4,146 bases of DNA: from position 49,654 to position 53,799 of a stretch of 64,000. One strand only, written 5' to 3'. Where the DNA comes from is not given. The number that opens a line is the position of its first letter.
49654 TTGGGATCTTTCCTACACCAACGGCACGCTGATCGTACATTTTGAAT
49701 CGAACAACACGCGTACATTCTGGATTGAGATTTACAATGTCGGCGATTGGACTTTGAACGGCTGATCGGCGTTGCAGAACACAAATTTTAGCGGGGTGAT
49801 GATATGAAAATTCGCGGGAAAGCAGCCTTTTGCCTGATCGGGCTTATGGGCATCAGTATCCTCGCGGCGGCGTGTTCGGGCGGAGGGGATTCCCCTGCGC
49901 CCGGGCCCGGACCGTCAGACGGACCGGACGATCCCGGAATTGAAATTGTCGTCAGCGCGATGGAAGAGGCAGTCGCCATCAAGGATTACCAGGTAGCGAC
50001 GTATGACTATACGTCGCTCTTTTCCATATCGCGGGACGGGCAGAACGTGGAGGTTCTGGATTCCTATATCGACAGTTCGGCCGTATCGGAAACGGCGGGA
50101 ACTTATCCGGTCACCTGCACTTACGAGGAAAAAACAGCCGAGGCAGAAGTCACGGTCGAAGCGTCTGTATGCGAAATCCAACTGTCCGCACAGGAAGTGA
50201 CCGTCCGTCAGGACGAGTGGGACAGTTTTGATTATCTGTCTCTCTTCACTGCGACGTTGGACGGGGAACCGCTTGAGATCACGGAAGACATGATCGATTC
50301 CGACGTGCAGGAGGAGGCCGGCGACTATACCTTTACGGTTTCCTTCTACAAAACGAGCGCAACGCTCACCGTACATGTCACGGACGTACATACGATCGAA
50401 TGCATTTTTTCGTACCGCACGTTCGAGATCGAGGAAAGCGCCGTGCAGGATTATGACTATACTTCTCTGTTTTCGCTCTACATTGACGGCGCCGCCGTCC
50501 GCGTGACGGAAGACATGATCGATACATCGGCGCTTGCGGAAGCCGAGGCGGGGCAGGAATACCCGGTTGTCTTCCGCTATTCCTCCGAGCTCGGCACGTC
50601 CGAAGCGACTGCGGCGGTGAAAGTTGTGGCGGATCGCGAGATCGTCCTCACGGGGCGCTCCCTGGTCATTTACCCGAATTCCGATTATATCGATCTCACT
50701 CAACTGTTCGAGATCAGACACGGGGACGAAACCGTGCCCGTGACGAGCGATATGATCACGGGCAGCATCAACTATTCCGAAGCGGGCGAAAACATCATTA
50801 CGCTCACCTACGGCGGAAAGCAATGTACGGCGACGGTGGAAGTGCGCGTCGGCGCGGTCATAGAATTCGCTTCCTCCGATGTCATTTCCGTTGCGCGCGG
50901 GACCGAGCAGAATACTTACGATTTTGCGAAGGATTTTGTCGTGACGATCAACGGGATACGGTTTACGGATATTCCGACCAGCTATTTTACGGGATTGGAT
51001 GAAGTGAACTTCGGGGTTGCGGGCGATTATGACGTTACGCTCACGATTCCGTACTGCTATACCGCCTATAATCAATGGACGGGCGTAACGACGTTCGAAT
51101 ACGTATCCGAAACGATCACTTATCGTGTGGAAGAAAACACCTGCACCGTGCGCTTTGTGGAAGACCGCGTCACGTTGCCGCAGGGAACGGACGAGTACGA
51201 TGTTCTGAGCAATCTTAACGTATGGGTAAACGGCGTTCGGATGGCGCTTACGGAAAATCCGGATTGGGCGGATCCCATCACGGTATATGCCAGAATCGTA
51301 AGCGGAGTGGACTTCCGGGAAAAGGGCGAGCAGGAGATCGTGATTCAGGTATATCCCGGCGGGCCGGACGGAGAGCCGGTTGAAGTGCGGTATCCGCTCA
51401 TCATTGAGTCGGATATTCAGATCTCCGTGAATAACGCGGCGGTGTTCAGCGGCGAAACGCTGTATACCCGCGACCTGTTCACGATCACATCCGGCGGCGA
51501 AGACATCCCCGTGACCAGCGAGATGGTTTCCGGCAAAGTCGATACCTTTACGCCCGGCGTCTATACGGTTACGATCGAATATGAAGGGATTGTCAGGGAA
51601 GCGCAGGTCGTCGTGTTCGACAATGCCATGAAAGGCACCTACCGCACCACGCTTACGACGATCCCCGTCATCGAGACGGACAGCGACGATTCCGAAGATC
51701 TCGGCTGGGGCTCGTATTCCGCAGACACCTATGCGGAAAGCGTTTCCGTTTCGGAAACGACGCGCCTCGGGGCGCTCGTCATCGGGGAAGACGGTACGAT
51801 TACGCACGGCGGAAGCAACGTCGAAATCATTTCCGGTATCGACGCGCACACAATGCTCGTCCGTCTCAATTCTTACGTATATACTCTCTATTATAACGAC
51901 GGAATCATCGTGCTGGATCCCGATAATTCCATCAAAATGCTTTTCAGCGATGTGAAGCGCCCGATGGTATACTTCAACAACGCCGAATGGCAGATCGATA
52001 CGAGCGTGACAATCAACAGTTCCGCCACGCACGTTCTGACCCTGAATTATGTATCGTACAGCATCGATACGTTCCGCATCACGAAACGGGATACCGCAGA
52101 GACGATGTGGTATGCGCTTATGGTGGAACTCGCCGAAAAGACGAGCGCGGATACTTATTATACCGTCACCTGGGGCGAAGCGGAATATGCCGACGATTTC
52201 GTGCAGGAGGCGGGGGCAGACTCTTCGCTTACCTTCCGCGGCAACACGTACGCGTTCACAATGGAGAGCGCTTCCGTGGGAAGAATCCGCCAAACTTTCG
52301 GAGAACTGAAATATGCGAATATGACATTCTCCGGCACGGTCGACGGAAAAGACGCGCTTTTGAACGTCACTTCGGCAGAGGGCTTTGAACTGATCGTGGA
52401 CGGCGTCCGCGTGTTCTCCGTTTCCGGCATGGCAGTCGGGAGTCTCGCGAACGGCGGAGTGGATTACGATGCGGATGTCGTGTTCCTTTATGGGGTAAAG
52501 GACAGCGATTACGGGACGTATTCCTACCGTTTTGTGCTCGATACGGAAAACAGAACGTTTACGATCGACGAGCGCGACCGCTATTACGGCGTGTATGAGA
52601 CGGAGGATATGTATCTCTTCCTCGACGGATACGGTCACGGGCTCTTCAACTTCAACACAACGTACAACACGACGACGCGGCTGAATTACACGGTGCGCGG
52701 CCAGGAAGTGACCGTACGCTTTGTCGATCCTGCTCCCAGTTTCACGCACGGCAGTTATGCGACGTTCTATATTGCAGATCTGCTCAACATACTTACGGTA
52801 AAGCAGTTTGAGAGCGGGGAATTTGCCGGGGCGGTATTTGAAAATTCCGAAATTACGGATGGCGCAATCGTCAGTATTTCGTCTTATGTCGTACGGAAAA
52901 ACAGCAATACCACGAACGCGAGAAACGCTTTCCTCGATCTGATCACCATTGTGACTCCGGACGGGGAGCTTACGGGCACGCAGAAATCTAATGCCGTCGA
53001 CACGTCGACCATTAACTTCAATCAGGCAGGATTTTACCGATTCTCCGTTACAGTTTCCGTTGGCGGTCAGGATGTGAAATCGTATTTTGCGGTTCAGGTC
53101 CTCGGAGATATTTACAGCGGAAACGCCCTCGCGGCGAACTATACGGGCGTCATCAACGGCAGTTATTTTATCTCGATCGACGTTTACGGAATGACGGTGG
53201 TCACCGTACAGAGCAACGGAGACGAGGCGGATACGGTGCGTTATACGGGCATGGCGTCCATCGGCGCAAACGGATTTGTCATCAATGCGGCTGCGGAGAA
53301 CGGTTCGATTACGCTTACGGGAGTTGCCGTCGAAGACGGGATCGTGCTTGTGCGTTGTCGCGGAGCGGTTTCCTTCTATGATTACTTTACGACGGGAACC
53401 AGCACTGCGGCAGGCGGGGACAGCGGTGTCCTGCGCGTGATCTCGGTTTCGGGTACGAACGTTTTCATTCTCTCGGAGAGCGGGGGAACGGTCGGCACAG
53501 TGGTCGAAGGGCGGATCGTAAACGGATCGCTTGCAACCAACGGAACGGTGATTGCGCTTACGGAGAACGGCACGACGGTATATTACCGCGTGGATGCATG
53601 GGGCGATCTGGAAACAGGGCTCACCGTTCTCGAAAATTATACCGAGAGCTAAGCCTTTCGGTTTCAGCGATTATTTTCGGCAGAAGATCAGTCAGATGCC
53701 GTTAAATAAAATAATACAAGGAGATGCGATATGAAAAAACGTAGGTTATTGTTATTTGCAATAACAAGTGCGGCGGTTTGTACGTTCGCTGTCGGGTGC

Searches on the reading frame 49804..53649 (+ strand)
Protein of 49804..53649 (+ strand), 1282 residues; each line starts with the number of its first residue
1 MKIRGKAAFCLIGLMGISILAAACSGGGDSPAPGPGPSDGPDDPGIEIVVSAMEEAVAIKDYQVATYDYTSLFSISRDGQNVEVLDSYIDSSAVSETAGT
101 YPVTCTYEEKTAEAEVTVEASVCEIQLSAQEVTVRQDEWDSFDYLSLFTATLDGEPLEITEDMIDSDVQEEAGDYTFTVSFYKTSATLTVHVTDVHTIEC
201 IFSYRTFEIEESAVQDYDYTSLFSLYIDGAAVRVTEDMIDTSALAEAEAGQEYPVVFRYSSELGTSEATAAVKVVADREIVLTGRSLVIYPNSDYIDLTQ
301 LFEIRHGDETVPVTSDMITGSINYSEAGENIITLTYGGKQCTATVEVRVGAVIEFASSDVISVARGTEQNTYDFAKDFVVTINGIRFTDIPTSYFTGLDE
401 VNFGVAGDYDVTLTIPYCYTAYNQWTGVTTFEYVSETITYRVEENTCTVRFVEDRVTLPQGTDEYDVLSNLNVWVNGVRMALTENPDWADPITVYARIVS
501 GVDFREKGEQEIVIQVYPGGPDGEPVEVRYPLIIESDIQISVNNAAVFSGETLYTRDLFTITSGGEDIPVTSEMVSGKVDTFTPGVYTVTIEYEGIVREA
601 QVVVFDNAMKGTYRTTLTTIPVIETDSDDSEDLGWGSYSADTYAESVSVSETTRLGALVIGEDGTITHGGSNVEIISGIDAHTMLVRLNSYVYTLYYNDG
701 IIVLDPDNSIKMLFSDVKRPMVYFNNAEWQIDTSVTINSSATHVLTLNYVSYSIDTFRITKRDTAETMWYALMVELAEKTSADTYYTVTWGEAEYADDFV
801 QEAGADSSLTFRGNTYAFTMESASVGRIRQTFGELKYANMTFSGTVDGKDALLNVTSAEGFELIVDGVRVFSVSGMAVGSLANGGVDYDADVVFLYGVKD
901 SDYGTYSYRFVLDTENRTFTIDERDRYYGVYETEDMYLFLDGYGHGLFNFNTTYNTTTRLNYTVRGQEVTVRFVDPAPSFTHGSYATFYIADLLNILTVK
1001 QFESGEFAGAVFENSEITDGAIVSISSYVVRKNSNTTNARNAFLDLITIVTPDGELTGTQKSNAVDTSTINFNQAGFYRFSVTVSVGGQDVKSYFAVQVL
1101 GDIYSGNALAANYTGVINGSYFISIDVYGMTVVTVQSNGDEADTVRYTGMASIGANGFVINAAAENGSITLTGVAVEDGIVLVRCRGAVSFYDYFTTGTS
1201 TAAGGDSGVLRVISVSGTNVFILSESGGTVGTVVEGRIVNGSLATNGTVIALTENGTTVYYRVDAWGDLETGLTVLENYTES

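Call 5: search_protein_families(library=pfam, proteins=[window:49804-53649:+], max_evalue=0.01)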
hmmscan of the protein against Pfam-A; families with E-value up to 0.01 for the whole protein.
window:49804-53649:+ (1282 aa): 1 family
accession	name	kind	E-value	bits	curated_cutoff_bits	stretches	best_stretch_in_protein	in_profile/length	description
PF07523.18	Big_3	-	7.9e-13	48.9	21.2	3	548-598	9-61/68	Bacterial Ig-like domain (group 3)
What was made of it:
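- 49804..53652 (+): G4: 1282-aa lipoprotein with an N-terminal array of Big_3-type Ig repeats (~40-650) and an unassigned ~680-aa C-terminal half. Pfam Big_3 E 8e-13, 3 stretches (call 5).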

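Call 26: search_protein_families(library=ncbifam, proteins=[window:49804-53649:+], max_evalue=0.001)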
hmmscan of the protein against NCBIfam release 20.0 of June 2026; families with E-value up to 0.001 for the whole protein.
window:49804-53649:+ (1282 aa): 0 families

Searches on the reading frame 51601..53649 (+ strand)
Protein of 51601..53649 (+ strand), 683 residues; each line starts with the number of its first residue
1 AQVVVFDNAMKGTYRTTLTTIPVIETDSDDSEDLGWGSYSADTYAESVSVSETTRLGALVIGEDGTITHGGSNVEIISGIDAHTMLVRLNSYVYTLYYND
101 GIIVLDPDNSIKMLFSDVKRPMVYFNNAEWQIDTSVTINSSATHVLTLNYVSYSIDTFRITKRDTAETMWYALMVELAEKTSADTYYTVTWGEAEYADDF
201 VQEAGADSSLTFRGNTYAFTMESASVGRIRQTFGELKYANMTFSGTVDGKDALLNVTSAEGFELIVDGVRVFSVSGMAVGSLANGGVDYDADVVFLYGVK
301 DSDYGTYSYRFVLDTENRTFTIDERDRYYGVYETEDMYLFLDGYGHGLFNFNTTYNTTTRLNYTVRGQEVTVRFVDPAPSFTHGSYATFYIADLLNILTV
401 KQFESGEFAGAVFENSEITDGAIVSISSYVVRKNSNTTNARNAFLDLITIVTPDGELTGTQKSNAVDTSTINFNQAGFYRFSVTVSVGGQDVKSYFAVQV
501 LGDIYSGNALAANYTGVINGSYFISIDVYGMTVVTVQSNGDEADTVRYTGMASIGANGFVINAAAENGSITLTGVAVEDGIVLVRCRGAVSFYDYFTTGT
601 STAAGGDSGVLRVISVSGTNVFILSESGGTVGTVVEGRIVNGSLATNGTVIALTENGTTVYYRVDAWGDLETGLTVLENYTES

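Call 46: search_protein_families(library=pfam, proteins=[window:51601-53649:+], max_evalue=5)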
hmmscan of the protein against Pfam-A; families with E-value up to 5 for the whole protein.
window:51601-53649:+ (683 aa): 2 families
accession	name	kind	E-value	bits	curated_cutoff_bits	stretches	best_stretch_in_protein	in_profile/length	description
PF24155.1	DUF7406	-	0.054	13.9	28.4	1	447-480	20-44/52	Domain of unknown function (DUF7406)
PF16411.10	SusF_SusE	-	2.8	8.7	27.5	1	462-521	65-118/167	Outer membrane protein SusF_SusE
